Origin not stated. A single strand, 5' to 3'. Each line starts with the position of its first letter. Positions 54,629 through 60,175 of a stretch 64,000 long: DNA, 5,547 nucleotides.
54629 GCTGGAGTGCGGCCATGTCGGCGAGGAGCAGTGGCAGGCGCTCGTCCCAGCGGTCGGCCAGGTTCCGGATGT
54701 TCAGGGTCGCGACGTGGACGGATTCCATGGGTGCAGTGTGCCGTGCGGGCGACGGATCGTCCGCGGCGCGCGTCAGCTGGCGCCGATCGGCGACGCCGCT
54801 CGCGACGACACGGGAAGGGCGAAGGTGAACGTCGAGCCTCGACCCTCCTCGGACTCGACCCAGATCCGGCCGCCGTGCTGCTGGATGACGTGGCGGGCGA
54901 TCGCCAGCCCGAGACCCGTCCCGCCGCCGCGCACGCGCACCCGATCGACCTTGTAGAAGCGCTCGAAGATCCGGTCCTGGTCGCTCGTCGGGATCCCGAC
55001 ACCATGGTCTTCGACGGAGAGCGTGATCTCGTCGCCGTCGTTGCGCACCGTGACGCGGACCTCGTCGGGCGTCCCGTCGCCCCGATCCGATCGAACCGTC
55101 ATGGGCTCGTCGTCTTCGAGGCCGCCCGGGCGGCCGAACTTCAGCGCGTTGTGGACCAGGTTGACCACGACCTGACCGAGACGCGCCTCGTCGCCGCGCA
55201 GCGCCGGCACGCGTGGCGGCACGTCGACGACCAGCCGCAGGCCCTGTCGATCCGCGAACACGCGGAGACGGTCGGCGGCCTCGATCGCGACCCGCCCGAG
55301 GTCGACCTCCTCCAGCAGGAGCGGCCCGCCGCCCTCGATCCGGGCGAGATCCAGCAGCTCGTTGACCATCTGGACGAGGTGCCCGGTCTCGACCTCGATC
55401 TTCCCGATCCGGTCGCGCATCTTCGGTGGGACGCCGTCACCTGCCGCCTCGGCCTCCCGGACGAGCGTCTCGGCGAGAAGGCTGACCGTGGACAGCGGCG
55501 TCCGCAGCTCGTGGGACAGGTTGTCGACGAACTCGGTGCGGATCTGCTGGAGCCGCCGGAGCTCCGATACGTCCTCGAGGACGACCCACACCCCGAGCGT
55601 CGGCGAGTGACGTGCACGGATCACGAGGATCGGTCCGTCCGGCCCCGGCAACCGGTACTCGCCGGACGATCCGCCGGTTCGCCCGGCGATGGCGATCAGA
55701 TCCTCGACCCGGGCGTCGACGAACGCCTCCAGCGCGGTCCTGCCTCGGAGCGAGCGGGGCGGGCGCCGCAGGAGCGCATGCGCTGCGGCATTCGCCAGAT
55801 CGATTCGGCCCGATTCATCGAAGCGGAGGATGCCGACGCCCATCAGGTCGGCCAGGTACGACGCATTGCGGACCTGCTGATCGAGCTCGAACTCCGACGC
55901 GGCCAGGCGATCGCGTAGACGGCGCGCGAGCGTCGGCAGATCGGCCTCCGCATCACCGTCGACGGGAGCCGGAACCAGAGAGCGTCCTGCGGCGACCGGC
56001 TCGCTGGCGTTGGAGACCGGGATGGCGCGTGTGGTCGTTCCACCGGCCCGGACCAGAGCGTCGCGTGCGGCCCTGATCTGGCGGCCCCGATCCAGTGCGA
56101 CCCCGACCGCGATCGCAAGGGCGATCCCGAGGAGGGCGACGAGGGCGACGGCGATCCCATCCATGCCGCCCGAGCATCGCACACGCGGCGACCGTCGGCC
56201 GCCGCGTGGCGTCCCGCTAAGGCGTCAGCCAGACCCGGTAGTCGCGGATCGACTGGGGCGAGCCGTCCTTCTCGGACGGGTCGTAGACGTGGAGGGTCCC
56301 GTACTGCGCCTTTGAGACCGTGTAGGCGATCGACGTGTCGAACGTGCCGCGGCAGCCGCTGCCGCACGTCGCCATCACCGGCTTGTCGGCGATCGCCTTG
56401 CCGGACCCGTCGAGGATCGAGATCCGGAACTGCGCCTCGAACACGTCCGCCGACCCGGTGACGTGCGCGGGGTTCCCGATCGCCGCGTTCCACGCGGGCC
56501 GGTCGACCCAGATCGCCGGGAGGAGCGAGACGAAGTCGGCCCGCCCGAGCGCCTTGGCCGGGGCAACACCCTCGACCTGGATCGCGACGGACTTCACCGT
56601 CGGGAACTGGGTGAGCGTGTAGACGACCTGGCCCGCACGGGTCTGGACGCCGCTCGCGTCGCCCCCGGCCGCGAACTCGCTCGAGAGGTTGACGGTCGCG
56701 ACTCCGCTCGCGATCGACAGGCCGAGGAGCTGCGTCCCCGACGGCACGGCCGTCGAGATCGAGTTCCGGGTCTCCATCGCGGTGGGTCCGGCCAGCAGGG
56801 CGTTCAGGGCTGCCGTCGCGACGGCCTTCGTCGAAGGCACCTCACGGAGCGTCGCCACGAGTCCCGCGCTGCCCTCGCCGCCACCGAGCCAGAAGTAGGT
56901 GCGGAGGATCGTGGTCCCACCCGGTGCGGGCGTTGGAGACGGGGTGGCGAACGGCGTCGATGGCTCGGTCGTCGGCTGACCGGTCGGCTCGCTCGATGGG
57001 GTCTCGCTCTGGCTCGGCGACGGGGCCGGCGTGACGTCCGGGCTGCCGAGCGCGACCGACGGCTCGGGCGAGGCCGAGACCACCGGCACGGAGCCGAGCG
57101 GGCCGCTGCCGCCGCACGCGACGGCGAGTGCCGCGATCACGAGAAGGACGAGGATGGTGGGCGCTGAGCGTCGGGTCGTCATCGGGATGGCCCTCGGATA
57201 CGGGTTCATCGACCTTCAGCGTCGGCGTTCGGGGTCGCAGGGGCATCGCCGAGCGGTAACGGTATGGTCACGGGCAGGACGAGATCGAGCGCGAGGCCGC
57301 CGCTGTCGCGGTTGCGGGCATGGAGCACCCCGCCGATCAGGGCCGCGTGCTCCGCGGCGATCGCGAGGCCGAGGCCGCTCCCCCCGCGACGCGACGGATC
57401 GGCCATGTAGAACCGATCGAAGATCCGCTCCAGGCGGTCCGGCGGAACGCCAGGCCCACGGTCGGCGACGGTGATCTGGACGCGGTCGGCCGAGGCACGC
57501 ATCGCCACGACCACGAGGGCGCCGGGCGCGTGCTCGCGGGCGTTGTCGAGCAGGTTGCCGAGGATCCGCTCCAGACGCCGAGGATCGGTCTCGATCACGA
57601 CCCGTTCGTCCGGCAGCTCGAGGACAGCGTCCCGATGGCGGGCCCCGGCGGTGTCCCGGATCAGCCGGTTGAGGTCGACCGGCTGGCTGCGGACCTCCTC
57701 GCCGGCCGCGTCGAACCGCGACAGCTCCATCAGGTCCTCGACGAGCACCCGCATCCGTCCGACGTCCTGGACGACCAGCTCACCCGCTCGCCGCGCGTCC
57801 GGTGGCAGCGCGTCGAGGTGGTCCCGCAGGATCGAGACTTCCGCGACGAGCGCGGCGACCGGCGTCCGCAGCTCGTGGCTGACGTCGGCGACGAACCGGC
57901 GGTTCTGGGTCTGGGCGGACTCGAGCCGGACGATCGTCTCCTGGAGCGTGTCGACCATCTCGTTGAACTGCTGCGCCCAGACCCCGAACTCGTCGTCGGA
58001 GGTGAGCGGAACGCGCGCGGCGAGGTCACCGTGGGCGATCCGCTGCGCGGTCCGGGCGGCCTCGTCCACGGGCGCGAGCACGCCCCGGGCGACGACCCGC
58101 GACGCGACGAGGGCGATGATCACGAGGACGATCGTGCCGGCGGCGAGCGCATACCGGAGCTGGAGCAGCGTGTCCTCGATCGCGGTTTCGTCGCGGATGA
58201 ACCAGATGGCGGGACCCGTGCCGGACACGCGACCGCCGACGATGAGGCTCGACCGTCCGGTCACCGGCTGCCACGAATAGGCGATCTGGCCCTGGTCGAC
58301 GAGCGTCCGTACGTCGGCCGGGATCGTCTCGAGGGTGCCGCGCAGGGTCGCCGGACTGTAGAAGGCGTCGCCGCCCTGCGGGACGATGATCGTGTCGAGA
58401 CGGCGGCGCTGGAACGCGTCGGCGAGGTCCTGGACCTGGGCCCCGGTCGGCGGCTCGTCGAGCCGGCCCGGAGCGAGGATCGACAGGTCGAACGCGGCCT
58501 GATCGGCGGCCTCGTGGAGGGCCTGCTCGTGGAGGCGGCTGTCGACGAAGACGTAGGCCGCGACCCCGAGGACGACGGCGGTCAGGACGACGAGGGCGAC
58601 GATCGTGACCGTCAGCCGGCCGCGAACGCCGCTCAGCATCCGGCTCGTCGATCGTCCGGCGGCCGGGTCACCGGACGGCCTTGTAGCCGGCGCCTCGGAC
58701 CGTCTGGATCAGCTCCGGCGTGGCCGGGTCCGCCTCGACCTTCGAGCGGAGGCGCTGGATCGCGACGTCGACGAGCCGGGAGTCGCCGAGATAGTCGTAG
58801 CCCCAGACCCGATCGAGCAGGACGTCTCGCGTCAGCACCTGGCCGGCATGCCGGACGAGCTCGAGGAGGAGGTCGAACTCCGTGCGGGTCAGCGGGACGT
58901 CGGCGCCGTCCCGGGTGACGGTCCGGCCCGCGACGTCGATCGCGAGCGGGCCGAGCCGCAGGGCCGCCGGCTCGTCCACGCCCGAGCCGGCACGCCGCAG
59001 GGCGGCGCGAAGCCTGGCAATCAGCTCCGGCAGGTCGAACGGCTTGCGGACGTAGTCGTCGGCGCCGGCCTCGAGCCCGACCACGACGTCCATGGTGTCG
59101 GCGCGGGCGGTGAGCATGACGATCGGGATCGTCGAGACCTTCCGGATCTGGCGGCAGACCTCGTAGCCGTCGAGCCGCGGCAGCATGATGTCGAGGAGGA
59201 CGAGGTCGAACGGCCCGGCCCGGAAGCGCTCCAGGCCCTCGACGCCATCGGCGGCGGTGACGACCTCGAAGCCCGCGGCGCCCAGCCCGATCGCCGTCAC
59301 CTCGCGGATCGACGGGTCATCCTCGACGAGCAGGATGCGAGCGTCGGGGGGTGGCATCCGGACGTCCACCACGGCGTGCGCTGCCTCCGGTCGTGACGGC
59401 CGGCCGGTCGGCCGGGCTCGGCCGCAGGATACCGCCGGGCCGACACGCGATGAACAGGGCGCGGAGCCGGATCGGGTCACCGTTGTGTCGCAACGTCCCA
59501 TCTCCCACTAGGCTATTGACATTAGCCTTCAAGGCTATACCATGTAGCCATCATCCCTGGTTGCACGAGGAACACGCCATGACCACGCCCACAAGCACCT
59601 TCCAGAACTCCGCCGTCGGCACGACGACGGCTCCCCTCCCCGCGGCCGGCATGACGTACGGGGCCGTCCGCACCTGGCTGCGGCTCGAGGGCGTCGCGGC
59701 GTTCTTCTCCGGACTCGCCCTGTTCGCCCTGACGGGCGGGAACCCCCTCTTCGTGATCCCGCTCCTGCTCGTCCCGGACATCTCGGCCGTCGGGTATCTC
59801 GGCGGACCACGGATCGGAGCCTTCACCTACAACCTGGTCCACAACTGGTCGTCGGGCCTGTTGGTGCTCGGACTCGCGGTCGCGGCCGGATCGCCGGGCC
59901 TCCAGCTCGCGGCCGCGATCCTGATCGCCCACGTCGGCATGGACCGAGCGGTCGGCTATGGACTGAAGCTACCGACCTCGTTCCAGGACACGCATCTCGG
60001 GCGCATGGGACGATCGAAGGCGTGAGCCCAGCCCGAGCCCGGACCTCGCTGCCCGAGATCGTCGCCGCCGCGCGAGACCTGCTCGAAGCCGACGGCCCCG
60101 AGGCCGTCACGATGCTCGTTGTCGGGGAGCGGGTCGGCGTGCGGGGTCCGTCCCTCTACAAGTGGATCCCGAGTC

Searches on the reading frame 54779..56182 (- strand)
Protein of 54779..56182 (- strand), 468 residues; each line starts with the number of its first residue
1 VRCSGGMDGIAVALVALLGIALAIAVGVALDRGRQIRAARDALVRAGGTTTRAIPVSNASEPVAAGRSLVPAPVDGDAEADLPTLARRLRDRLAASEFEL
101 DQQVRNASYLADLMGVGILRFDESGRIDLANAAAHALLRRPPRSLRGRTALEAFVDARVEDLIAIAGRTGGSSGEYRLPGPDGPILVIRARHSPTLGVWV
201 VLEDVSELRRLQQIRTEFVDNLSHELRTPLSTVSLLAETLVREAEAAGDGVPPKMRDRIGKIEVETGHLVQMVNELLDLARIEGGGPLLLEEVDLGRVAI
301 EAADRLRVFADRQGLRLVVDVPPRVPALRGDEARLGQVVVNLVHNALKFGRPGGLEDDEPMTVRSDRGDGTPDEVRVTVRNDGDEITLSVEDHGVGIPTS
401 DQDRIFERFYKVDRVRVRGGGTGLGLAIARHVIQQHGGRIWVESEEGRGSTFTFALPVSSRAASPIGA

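Call 58: search_protein_families(library=pfam, proteins=[window:54779-56182:-], max_evalue=0.01)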
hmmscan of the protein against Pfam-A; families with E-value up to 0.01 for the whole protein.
window:54779-56182:- (468 aa): 4 families
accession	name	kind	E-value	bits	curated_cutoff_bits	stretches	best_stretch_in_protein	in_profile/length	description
PF02518.31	HATPase_c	-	2.7e-34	118.4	26.4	1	330-458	1-109/111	Histidine kinase-, DNA gyrase B-, and HSP90-like ATPase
PF00512.31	HisKA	-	1.9e-16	60.3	26.9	1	215-285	2-66/66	His Kinase A (phospho-acceptor) domain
PF08448.16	PAS_4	-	1.5e-05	25.7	23.1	1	114-209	4-109/110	PAS fold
PF00989.32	PAS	-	0.004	17.6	22.6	0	112-197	8-98/113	PAS fold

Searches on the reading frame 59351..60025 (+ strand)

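Call 51: search_protein_families(library=pfam, proteins=[window:59351-60025:+], max_evalue=0.001)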
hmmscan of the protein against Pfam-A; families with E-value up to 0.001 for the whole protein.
window:59351-60025:+ (224 aa): 1 family
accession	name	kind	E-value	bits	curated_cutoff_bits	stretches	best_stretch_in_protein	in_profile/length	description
PF14079.11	DUF4260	-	1.9e-35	121.7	27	1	108-218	2-112/113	Domain of unknown function (DUF4260)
